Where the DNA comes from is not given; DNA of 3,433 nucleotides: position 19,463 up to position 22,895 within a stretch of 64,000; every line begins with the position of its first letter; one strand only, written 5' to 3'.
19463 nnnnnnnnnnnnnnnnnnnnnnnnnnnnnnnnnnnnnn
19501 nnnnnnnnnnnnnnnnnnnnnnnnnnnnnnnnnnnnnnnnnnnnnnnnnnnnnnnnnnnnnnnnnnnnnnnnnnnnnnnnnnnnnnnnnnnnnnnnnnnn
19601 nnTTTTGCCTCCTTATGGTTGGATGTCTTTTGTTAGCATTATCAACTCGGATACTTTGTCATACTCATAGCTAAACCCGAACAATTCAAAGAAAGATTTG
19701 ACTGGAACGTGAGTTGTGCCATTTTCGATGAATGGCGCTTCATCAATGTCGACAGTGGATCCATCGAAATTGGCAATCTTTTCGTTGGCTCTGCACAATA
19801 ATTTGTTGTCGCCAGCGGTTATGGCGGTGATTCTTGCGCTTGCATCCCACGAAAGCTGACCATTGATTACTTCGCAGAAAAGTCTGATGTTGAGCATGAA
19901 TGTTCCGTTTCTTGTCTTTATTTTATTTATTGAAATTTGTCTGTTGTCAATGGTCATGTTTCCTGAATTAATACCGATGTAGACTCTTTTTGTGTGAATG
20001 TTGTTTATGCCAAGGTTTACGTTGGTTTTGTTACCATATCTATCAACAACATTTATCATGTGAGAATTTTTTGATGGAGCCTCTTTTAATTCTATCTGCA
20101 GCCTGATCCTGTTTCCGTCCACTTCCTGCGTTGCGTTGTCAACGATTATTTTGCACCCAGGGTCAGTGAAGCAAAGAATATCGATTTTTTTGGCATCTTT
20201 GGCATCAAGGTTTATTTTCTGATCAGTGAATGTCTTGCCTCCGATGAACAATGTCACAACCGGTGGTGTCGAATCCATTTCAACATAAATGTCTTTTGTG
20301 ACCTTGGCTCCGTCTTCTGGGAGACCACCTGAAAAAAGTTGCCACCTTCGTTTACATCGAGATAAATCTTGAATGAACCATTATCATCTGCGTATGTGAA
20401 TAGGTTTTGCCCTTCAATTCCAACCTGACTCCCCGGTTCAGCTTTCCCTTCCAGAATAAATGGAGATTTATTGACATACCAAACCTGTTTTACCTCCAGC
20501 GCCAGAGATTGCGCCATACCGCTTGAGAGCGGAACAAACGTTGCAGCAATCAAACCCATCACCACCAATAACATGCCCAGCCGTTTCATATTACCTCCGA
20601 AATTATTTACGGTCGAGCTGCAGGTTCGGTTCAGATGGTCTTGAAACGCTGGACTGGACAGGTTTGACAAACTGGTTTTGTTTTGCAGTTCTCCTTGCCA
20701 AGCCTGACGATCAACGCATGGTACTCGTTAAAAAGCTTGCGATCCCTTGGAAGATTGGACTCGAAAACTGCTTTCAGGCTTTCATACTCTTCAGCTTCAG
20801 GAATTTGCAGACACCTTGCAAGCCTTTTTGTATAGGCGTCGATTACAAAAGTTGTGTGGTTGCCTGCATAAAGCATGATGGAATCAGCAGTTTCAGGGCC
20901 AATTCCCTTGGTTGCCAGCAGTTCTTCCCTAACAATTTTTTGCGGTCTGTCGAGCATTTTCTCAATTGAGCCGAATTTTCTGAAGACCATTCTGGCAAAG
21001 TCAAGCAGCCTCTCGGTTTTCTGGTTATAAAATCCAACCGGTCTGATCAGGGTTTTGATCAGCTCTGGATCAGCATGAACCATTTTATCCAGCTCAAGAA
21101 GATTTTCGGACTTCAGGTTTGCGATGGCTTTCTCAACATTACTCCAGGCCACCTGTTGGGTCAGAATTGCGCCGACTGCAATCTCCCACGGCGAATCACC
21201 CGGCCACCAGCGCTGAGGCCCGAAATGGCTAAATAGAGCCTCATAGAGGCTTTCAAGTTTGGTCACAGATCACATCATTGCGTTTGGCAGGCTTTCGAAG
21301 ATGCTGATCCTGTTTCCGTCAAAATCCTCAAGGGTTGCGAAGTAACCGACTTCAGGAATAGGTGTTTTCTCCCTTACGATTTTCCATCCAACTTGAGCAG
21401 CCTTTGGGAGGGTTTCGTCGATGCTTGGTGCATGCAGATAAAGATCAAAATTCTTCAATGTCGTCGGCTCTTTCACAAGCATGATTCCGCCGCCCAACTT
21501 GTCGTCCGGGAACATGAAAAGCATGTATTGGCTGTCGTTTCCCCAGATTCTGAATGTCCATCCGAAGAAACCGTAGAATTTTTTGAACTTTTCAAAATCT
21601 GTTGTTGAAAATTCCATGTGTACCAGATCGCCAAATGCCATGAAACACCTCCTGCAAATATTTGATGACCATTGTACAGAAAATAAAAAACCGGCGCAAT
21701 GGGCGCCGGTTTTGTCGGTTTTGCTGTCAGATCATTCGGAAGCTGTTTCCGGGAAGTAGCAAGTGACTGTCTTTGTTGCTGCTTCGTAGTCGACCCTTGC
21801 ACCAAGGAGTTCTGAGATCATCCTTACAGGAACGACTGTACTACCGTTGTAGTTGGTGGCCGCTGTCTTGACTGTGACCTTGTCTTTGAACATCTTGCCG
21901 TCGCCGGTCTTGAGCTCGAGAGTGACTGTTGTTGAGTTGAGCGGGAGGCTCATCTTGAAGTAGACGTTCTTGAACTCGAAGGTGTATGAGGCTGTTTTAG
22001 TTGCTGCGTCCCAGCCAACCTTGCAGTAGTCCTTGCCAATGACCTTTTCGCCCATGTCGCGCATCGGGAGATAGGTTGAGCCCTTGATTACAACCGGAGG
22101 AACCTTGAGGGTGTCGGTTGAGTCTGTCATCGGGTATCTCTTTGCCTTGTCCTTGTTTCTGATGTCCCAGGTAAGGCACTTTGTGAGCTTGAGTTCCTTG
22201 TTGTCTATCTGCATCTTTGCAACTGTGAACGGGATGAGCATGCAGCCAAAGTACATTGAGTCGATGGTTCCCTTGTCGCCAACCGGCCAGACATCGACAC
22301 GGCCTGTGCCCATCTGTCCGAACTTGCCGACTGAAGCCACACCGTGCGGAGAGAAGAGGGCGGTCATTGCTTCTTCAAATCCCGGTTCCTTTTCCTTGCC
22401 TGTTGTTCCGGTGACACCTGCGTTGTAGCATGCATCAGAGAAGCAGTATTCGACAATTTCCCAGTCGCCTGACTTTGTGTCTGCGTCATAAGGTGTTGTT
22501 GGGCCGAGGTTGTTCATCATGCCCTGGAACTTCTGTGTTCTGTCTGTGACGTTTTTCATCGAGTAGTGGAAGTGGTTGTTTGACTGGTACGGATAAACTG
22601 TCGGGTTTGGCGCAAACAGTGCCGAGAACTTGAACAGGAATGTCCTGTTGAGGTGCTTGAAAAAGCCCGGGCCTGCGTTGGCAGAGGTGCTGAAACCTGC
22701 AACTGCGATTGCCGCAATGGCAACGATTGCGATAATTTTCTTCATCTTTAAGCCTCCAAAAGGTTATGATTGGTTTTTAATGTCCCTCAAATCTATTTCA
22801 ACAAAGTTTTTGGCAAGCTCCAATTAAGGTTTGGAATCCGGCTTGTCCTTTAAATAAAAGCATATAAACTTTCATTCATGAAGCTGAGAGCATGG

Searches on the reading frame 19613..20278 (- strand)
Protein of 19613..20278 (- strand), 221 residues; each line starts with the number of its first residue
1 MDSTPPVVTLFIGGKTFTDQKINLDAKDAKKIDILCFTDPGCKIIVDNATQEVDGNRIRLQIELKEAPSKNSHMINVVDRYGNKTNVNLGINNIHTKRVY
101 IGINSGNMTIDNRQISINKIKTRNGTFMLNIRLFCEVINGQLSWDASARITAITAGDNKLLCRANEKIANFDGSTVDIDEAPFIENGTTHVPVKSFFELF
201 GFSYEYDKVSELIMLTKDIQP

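Call 40: search_protein_families(library=pfam, proteins=[window:19613-20278:-], max_evalue=0.001)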
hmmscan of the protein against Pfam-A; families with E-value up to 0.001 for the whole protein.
window:19613-20278:- (221 aa): 1 family
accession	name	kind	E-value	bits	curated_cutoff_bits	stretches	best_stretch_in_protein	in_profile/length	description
PF07833.16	Cu_amine_oxidN1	-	4e-17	62.6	24.2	1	120-210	13-103/108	Copper amine oxidase N-terminal domain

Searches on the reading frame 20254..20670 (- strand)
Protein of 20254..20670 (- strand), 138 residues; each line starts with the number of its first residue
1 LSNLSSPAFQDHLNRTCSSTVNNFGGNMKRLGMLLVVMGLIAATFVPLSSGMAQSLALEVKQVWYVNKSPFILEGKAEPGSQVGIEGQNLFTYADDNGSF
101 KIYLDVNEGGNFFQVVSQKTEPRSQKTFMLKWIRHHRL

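Call 73: search_protein_families(library=pfam, proteins=[window:20254-20670:-], max_evalue=0.001)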
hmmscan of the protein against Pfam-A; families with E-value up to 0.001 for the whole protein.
window:20254-20670:- (138 aa): 1 family
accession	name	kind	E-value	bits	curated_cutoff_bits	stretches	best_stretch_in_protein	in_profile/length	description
PF17936.7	Big_6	-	0.00085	20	27.6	0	66-118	10-67/83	Bacterial Ig domain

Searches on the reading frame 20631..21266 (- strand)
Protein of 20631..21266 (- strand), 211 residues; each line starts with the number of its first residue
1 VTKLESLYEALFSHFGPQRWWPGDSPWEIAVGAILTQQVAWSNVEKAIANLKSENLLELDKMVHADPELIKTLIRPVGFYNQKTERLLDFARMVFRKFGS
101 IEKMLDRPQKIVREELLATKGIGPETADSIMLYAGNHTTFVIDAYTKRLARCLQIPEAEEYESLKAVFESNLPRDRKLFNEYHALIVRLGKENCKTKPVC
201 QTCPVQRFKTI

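Call 40: search_protein_families(library=pfam, proteins=[window:20631-21266:-], max_evalue=0.001)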
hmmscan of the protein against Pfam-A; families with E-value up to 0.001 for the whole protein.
window:20631-21266:- (211 aa): 3 families
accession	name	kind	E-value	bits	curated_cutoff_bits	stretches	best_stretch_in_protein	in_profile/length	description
PF00730.31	HhH-GPD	-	6.2e-16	59.1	26.2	1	31-172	1-106/108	HhH-GPD superfamily base excision DNA repair protein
PF00633.29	HHH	-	0.00054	20.1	24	0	113-133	10-30/30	Helix-hairpin-helix motif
PF12826.13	HHH_2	-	0.00055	20.5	27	0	91-133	16-54/64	Helix-hairpin-helix motif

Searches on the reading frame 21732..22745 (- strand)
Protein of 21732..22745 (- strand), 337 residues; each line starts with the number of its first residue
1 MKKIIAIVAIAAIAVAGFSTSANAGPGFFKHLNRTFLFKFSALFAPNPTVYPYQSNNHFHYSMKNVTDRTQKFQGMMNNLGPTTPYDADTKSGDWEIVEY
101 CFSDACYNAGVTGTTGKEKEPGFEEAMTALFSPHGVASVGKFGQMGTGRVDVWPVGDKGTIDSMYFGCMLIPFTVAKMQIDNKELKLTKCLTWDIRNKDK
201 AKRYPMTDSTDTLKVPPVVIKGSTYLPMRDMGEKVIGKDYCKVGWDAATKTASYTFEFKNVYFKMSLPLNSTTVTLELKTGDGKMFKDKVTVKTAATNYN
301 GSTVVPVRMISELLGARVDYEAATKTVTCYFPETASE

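Call 41: search_protein_families(library=pfam, proteins=[window:21732-22745:-], max_evalue=0.001)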
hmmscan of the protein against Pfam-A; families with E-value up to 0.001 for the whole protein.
window:21732-22745:- (337 aa): 1 family
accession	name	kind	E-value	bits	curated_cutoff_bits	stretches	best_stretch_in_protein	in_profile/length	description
PF07833.16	Cu_amine_oxidN1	-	3.5e-16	59.5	24.2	1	212-328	8-107/108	Copper amine oxidase N-terminal domain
